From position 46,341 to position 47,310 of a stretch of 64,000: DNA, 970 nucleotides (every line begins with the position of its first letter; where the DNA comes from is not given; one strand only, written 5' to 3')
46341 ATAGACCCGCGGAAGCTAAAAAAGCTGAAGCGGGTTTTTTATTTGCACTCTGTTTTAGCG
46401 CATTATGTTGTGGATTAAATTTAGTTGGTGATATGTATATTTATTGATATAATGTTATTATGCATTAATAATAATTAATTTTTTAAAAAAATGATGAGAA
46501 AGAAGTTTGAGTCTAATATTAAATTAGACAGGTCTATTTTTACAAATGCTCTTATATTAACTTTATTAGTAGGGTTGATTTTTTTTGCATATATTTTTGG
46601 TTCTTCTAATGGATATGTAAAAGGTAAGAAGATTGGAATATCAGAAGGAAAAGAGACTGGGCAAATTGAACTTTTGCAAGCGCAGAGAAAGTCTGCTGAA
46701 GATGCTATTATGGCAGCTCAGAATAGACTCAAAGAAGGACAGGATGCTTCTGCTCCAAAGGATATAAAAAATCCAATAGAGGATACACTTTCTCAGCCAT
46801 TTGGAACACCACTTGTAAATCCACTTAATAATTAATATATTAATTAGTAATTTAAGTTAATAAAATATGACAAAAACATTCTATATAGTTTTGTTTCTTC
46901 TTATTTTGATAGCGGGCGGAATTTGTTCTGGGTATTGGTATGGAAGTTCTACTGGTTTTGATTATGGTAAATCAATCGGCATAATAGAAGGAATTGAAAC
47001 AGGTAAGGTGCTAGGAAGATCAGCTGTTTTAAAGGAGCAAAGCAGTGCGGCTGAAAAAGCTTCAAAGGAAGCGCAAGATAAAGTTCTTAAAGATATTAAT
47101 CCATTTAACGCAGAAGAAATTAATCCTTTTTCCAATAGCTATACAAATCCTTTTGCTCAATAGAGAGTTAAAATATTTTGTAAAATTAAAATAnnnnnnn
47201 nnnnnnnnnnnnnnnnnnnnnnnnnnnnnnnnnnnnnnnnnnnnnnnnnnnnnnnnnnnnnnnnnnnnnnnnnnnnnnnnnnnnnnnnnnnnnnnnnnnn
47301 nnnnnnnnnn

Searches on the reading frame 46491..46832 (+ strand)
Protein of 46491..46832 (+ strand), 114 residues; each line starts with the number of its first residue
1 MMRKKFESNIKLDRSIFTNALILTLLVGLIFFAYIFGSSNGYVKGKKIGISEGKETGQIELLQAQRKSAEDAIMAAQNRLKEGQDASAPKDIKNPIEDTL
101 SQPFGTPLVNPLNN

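Call 38: search_protein_families(library=pfam, proteins=[window:46491-46832:+], max_evalue=1)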
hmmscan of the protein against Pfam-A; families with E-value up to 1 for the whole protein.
window:46491-46832:+ (114 aa): 0 families

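Call 39: search_protein_families(library=ncbifam, proteins=[window:46491-46832:+], max_evalue=1)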
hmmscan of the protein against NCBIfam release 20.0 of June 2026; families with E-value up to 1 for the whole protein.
window:46491-46832:+ (114 aa): 2 families
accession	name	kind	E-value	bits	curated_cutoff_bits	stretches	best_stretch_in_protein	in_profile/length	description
NF009925.1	PRK13386.1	equivalog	0.03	13.6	192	1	37-77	58-98/228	flagellar assembly protein FliH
NF004267.1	PRK05687.1-3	equivalog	0.089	11.9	293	1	39-85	77-121/266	flagellar assembly protein FliH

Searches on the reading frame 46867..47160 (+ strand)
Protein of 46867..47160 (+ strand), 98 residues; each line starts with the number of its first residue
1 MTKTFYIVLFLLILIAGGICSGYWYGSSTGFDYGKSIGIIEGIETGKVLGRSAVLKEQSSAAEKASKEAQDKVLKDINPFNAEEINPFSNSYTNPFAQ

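Call 38: search_protein_families(library=pfam, proteins=[window:46867-47160:+], max_evalue=1)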
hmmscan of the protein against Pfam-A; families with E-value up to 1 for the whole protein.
window:46867-47160:+ (98 aa): 1 family
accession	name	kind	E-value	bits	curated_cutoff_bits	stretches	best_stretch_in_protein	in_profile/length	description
PF15180.11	NPBW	-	0.059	13.6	27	1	10-87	6-86/118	Neuropeptides B and W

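Call 39: search_protein_families(library=ncbifam, proteins=[window:46867-47160:+], max_evalue=1)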
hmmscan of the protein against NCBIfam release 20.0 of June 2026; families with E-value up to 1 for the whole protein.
window:46867-47160:+ (98 aa): 1 family
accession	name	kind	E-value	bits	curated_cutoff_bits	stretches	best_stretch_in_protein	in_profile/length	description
NF009925.1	PRK13386.1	equivalog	0.031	13.5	192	1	21-67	41-87/228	flagellar assembly protein FliH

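Call 65: find_homologous_proteins(query=window:46867-47160:+, max_evalue=0.001)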
Query window:46867-47160:+: 1 candidates shared short words with the query, none scored E <= 0.001.
